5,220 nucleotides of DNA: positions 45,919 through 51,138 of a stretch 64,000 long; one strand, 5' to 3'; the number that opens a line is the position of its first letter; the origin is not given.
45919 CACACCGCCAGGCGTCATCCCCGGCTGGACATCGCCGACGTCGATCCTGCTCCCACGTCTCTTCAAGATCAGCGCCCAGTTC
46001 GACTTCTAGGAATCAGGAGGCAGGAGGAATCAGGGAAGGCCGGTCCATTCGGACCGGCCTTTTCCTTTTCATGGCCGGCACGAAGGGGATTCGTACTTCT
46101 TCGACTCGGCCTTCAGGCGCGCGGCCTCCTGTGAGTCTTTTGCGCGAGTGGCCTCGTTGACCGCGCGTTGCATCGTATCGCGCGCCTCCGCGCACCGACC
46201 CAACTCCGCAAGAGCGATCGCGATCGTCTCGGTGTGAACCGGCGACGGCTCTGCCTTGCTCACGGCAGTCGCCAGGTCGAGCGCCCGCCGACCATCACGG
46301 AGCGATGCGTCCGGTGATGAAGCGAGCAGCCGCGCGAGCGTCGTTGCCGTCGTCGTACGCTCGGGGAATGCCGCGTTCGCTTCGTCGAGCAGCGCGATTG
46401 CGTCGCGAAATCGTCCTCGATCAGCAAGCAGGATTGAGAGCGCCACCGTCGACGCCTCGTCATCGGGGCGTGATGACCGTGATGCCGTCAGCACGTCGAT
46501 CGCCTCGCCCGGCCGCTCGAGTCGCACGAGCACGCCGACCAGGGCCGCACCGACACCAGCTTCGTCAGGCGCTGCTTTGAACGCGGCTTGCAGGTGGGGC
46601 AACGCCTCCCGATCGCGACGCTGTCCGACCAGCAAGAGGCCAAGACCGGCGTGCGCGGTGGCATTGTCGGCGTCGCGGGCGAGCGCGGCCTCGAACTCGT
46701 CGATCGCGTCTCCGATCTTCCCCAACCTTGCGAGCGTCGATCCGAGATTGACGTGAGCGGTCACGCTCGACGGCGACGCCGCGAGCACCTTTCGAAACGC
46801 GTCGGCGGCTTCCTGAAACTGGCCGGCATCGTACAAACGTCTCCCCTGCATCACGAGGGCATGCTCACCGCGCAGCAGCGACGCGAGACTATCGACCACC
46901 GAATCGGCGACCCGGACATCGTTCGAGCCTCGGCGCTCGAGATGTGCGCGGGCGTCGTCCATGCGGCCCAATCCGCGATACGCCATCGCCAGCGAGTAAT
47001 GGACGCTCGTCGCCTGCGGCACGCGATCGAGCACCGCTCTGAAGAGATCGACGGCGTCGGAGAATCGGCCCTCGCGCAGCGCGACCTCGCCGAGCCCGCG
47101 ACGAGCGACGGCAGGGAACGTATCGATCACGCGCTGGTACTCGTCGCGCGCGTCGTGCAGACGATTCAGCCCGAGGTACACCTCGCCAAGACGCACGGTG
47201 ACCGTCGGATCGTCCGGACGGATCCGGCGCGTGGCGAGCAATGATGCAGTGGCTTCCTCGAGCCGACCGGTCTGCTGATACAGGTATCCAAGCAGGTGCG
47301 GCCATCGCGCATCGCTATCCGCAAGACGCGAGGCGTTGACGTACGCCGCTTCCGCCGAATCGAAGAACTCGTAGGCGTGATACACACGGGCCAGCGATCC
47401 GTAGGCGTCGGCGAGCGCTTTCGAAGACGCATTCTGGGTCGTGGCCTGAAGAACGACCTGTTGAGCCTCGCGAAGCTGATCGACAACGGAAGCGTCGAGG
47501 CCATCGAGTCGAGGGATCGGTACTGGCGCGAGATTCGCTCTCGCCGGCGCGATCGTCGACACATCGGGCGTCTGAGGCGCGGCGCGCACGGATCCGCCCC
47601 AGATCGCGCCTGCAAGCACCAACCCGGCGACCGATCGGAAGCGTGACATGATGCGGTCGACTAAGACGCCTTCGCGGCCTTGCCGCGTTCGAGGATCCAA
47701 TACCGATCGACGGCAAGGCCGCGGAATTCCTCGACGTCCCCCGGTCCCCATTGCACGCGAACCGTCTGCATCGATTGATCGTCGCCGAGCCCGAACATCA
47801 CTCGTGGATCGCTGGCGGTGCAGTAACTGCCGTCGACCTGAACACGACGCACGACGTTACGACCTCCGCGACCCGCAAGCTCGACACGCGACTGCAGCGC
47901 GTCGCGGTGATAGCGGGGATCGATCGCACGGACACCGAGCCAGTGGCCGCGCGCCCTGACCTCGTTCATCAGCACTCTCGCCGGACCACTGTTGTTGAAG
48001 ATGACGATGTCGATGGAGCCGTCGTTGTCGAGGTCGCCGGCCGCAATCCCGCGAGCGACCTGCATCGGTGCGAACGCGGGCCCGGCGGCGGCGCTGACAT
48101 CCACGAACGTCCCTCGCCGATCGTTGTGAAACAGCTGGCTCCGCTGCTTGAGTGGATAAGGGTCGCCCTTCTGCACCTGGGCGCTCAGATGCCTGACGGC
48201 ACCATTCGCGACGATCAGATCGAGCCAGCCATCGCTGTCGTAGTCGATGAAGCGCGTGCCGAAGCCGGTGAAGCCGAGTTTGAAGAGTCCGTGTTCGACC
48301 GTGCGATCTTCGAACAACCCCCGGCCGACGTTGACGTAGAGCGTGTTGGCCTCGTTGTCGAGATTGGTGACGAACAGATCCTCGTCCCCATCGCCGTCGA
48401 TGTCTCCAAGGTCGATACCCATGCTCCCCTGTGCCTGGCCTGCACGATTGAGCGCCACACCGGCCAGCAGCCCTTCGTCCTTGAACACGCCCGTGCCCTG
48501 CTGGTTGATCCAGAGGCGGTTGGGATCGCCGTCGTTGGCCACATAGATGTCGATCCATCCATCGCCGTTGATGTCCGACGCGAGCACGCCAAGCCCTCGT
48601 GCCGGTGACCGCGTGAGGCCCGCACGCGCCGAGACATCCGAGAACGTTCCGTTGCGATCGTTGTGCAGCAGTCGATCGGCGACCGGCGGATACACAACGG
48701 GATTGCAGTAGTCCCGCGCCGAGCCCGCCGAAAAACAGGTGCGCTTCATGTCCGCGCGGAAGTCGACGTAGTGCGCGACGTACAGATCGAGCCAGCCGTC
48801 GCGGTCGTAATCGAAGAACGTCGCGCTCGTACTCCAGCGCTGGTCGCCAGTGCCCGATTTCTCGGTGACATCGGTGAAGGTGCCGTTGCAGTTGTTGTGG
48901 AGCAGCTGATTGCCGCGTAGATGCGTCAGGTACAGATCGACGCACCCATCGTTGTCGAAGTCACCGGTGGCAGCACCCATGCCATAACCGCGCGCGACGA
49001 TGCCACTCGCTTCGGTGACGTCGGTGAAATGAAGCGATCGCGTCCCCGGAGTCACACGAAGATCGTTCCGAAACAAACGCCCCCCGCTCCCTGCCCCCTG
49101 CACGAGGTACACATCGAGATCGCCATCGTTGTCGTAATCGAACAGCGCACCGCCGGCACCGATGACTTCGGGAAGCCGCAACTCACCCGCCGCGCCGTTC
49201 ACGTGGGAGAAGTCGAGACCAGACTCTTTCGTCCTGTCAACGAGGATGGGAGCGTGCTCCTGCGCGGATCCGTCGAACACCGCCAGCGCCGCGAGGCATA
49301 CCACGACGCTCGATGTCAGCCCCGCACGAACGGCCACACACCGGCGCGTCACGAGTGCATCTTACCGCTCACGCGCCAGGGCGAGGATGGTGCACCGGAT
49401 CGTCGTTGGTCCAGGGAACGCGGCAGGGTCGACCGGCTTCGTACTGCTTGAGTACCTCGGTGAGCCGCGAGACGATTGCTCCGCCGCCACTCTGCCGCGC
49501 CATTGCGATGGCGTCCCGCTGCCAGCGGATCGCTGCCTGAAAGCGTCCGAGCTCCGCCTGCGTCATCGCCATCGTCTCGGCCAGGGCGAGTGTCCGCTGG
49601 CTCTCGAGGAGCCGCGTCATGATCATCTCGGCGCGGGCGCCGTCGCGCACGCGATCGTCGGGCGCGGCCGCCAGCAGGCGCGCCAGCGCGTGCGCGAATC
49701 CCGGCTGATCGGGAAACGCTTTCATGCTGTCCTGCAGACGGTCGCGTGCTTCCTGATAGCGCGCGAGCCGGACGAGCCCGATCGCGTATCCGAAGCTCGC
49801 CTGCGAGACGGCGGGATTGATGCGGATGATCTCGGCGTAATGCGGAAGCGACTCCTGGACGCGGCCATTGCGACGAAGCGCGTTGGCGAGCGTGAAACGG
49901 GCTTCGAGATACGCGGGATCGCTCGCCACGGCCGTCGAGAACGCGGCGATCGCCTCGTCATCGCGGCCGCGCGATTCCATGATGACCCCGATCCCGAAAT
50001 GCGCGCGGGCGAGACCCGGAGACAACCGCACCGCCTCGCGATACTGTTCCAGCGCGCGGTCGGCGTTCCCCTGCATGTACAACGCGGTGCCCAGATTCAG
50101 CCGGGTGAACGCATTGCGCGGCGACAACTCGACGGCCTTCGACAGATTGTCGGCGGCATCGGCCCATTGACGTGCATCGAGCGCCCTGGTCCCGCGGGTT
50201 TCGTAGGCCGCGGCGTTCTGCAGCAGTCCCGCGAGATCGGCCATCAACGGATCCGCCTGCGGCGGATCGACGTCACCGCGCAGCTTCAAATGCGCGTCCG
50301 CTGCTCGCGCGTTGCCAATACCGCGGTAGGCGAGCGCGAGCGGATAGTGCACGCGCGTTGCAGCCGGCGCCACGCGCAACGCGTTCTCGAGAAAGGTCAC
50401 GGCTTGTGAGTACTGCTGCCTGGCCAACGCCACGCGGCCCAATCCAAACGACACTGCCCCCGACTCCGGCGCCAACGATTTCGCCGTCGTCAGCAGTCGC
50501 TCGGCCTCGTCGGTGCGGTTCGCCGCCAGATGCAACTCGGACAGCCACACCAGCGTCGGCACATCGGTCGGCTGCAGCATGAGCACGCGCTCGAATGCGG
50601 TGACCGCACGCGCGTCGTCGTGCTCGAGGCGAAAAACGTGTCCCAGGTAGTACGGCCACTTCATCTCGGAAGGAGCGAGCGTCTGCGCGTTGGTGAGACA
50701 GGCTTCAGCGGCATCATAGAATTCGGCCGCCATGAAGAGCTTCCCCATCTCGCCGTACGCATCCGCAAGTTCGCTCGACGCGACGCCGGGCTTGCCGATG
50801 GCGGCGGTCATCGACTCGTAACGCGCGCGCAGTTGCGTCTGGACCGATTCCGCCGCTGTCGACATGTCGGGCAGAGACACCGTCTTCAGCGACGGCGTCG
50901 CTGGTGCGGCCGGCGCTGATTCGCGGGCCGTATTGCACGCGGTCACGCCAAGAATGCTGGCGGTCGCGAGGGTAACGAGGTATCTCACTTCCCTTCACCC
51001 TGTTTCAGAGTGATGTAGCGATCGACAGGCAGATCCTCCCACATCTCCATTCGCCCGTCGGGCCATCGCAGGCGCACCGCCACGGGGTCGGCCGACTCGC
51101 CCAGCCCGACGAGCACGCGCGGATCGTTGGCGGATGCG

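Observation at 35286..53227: Iterated TonB-receptor / CRTAC1 beta-propeller / TPR locus with its own LysR regulator: candidate uncharacterised outer-membrane uptake system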

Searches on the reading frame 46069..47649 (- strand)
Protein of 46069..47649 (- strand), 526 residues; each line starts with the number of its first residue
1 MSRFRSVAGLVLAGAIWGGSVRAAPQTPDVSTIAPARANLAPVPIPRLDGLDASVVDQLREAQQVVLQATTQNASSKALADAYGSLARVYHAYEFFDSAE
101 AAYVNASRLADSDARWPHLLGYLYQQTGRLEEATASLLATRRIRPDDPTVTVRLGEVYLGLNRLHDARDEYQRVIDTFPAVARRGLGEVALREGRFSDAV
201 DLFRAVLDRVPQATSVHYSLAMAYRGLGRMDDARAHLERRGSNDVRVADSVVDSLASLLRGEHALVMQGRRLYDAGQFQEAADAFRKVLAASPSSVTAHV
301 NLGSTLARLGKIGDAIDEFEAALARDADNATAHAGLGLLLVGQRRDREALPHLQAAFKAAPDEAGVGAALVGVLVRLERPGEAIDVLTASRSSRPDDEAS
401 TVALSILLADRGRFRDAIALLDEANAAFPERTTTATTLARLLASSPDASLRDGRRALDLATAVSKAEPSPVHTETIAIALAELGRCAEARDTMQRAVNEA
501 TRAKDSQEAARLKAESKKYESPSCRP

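Call 5: search_protein_families(library=pfam, proteins=[window:46069-47649:-], max_evalue=0.01)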
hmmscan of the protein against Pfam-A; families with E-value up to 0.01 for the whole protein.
window:46069-47649:- (526 aa): 26 families (the best 25 are shown)
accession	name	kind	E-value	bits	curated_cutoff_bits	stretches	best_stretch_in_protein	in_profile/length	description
PF14559.12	TPR_19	-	2.7e-33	114.5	25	3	272-335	1-64/68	Tetratricopeptide repeat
PF13432.12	TPR_16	-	2.8e-33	114.4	32.7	5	267-330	2-65/65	Tetratricopeptide repeat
PF07719.23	TPR_2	-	4.4e-33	111.1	27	2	264-294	3-33/34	Tetratricopeptide repeat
PF13428.12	TPR_14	-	5.6e-27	91.9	23.5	2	264-303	3-42/44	Tetratricopeptide repeat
PF13424.12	TPR_12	-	9.4e-24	83.9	30.1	2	297-360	4-75/77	Tetratricopeptide repeat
PF00515.34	TPR_1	-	6e-23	80.1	27.8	0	298-329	3-34/34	Tetratricopeptide repeat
PF13414.12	TPR_11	-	6.8e-22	77.3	26.8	2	269-310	1-42/42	TPR repeat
PF13181.12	TPR_8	-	8.3e-21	72.8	25.7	0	297-329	2-34/34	Tetratricopeptide repeat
PF13174.12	TPR_6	-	2.5e-16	59.6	26.3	0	153-179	5-31/33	Tetratricopeptide repeat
PF12895.13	ANAPC3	-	3.7e-15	56.4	27.2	0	261-321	22-81/82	Anaphase-promoting complex, cyclosome, subunit 3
PF24575.1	TPR_Slam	-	2.7e-13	50.7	35.2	1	170-224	37-91/104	Surface lipoprotein assembly modifier, N-terminal TPR repeats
PF13431.12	TPR_17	-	2.7e-12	46.3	24.4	0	284-316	1-33/34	Tetratricopeptide repeat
PF07721.20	TPR_4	-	6.5e-12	45.3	27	1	216-239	3-26/26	Tetratricopeptide repeat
PF13176.12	TPR_7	-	4.6e-11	42.3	27.9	0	185-211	4-30/36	Tetratricopeptide repeat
PF13374.12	TPR_10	-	1.3e-10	41.4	27.5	0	269-290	9-30/42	Tetratricopeptide repeat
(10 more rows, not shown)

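Call 6: search_protein_families(library=ncbifam, proteins=[window:46069-47649:-], max_evalue=0.001)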
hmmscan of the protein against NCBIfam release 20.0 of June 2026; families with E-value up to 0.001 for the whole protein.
window:46069-47649:- (526 aa): 26 families (the best 25 are shown)
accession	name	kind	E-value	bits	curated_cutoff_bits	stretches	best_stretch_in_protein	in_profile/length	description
TIGR02917.1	PEP_TPR_lipo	equivalog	1.1e-28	99.6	312.2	3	273-443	714-882/899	XrtA/PEP-CTERM system TPR-repeat protein PrsT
NF040959.1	MamA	equivalog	1.1e-26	93.5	200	2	186-355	43-198/204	magnetosome protein MamA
TIGR02552.1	LcrH_SycD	equivalog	1.9e-18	66.5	104.8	1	271-363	27-119/136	SycD/LcrH family type III secretion system chaperone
NF033762.1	social_mot_Tgl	equivalog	1.6e-17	63.7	225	2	297-384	32-120/252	social motility TPR repeat lipoprotein Tgl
NF052415.1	T3SS_chap_SctY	equivalog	1.3e-15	57.8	70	1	186-239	12-65/106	type III secretion apparatus assembly chaperone SctY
TIGR02521.1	type_IV_pilW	equivalog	1.4e-15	57.5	154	1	272-428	41-199/234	type IV pilus biogenesis/stability protein PilW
NF033920.0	C39_PA2778_fam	equivalog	7.3e-15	55.1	150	0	162-239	170-249/255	PA2778 family cysteine peptidase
TIGR02795.1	tol_pal_ybgF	equivalog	4.2e-14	53.2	90.1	0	269-332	9-75/119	tol-pal system protein YbgF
NF008520.0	PRK11447.1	equivalog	8.1e-14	50.4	858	1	152-519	355-720/1157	cellulose synthase complex outer membrane protein BcsC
TIGR03939.1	PGA_TPR_OMP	equivalog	3.2e-12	45.5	366.65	1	274-383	98-207/800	poly-beta-1,6 N-acetyl-D-glucosamine export porin PgaA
NF008757.0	PRK11788.1-5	equivalog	7.9e-11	41.7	363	1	73-241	100-276/388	lipopolysaccharide assembly protein LapB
NF033758.1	gliding_GltE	equivalog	1.3e-10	40.9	225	1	128-236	200-312/411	adventurous gliding motility TPR repeat lipoprotein GltE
NF047371.1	FlcA_CTERM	equivalog_domain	2e-10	39.8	300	1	70-180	428-539/646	periplasmic flagellar collar protein FlcA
NF008756.0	PRK11788.1-4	equivalog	2.6e-08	33.3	474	1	76-259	105-292/389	lipopolysaccharide assembly protein LapB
NF007302.0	PRK09782.1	equivalog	6.6e-08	31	1223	0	61-177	593-709/990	phage receptor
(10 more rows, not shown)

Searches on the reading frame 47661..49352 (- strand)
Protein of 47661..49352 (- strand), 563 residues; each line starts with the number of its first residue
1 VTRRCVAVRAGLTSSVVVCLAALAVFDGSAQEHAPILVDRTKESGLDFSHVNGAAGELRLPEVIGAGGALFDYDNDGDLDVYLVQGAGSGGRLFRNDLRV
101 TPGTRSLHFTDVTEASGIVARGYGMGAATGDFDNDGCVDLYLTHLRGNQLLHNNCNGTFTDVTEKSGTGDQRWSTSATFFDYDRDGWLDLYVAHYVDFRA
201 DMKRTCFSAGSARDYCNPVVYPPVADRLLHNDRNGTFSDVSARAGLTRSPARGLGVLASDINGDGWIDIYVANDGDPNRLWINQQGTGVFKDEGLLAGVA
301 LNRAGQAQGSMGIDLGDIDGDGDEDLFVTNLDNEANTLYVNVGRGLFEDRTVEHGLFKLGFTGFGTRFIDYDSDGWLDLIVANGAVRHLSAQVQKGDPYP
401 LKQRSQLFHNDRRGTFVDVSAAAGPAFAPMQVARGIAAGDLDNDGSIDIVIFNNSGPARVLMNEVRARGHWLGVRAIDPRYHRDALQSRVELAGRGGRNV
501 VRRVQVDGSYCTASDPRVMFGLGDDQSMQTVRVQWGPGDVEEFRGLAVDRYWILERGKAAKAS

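Call 5: search_protein_families(library=pfam, proteins=[window:47661-49352:-], max_evalue=0.01)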
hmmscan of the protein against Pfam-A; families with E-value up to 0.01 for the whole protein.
window:47661-49352:- (563 aa): 3 families
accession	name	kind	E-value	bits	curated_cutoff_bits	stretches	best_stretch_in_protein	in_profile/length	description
PF13517.12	FG-GAP_3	-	2e-46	156.8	26.9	6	131-192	1-61/61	FG-GAP-like repeat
PF01839.29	FG-GAP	-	1.5e-12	47.5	22.1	0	313-340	5-36/37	FG-GAP repeat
PF07593.17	UnbV_ASPIC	-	4e-12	46.3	23.4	1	488-552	4-67/68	ASPIC and UnbV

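Call 6: search_protein_families(library=ncbifam, proteins=[window:47661-49352:-], max_evalue=0.001)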
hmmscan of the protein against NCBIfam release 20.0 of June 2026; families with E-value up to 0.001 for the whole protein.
window:47661-49352:- (563 aa): 0 families

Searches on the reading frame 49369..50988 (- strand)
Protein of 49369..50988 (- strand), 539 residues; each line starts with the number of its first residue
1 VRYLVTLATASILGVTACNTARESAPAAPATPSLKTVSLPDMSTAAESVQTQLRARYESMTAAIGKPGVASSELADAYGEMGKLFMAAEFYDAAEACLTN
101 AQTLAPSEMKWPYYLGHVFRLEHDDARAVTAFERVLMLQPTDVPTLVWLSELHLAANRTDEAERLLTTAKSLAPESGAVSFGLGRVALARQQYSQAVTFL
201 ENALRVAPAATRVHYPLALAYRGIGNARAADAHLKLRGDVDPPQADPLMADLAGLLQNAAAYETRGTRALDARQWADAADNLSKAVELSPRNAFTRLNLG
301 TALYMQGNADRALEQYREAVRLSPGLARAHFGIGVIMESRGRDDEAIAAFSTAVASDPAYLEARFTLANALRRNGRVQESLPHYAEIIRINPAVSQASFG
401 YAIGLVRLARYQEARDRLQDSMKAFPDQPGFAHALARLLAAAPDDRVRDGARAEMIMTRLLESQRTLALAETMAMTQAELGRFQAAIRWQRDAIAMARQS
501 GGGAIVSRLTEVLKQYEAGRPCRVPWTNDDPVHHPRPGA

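Call 5: search_protein_families(library=pfam, proteins=[window:49369-50988:-], max_evalue=0.01)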
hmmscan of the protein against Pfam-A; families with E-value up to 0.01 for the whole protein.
window:49369-50988:- (539 aa): 22 families
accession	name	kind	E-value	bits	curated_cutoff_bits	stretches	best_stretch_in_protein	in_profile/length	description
PF07719.23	TPR_2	-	1.3e-37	125.2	27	3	297-325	5-33/34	Tetratricopeptide repeat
PF13432.12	TPR_16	-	1.4e-32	112.1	32.7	5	297-359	1-63/65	Tetratricopeptide repeat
PF00515.34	TPR_1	-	1e-26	92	27.8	1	296-324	4-32/34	Tetratricopeptide repeat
PF14559.12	TPR_19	-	2.7e-26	92.1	25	6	126-176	8-58/68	Tetratricopeptide repeat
PF13414.12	TPR_11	-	4.4e-25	87.5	26.8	3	300-337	1-38/42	TPR repeat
PF13181.12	TPR_8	-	1.1e-21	75.5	25.7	0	297-324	5-32/34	Tetratricopeptide repeat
PF13424.12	TPR_12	-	1.2e-21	77.1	30.1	4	366-425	8-75/77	Tetratricopeptide repeat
PF13428.12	TPR_14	-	1.8e-20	71.8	23.5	1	297-332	5-40/44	Tetratricopeptide repeat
PF13431.12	TPR_17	-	7.1e-19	66.9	24.4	1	284-314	4-34/34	Tetratricopeptide repeat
PF12895.13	ANAPC3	-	6.1e-14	52.5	27.2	2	126-202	6-81/82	Anaphase-promoting complex, cyclosome, subunit 3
PF13174.12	TPR_6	-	5.7e-12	45.9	26.3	0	297-324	4-31/33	Tetratricopeptide repeat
PF23914.1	TPR_CcmH_CycH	-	1e-11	45.3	42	1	110-209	52-153/158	Cytochrome c-type biogenesis protein H TPR domain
PF13176.12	TPR_7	-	5.7e-11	42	27.9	0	182-208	4-30/36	Tetratricopeptide repeat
PF24575.1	TPR_Slam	-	6.7e-10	39.8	35.2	1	329-374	49-94/104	Surface lipoprotein assembly modifier, N-terminal TPR repeats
PF25063.1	ARM_TT21_C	-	1.1e-08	35.6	35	0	148-221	100-174/209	Tetratricopeptide repeat protein 21 C-terminal ARM domain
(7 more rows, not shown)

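Call 6: search_protein_families(library=ncbifam, proteins=[window:49369-50988:-], max_evalue=0.001)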
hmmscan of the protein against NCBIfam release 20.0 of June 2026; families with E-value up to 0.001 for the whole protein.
window:49369-50988:- (539 aa): 28 families (the best 25 are shown)
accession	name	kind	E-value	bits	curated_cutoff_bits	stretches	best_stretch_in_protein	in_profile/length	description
NF040959.1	MamA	equivalog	1e-32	113.3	200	3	72-235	34-197/204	magnetosome protein MamA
TIGR02917.1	PEP_TPR_lipo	equivalog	1.1e-27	96.4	312.2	2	258-495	124-357/899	XrtA/PEP-CTERM system TPR-repeat protein PrsT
TIGR02521.1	type_IV_pilW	equivalog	2.2e-17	63.4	154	1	258-420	30-194/234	type IV pilus biogenesis/stability protein PilW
NF033758.1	gliding_GltE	equivalog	2.9e-16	59.4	225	2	269-347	266-345/411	adventurous gliding motility TPR repeat lipoprotein GltE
NF033920.0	C39_PA2778_fam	equivalog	5.7e-15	55.4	150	3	270-357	167-254/255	PA2778 family cysteine peptidase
NF033762.1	social_mot_Tgl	equivalog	7.9e-15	54.9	225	1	295-351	138-194/252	social motility TPR repeat lipoprotein Tgl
NF008757.0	PRK11788.1-5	equivalog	9.1e-15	54.7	363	2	273-464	155-351/388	lipopolysaccharide assembly protein LapB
NF008520.0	PRK11447.1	equivalog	1.8e-14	52.5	858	1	151-501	359-705/1157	cellulose synthase complex outer membrane protein BcsC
TIGR02552.1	LcrH_SycD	equivalog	1.9e-14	53.6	104.8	0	340-432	31-123/136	SycD/LcrH family type III secretion system chaperone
TIGR03939.1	PGA_TPR_OMP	equivalog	7.1e-12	44.4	366.65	2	336-444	62-169/800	poly-beta-1,6 N-acetyl-D-glucosamine export porin PgaA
NF047371.1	FlcA_CTERM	equivalog_domain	5.6e-10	38.3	300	1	298-390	443-536/646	periplasmic flagellar collar protein FlcA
TIGR00540.1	TPR_hemY_coli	hypoth_equivalog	9.4e-10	37.8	142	1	174-233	323-381/385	heme biosynthesis-associated TPR protein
NF008753.0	PRK11788.1-1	equivalog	1.6e-09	37.3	395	1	80-204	112-241/389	lipopolysaccharide assembly protein LapB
TIGR02795.1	tol_pal_ybgF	equivalog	3e-09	37.5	90.1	0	260-352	3-101/119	tol-pal system protein YbgF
NF053607.1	CHU_0125_OmpA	equivalog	4.4e-09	35.4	620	1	341-424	33-116/639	CHU_0125 family OmpA-like outer membrane integrity protein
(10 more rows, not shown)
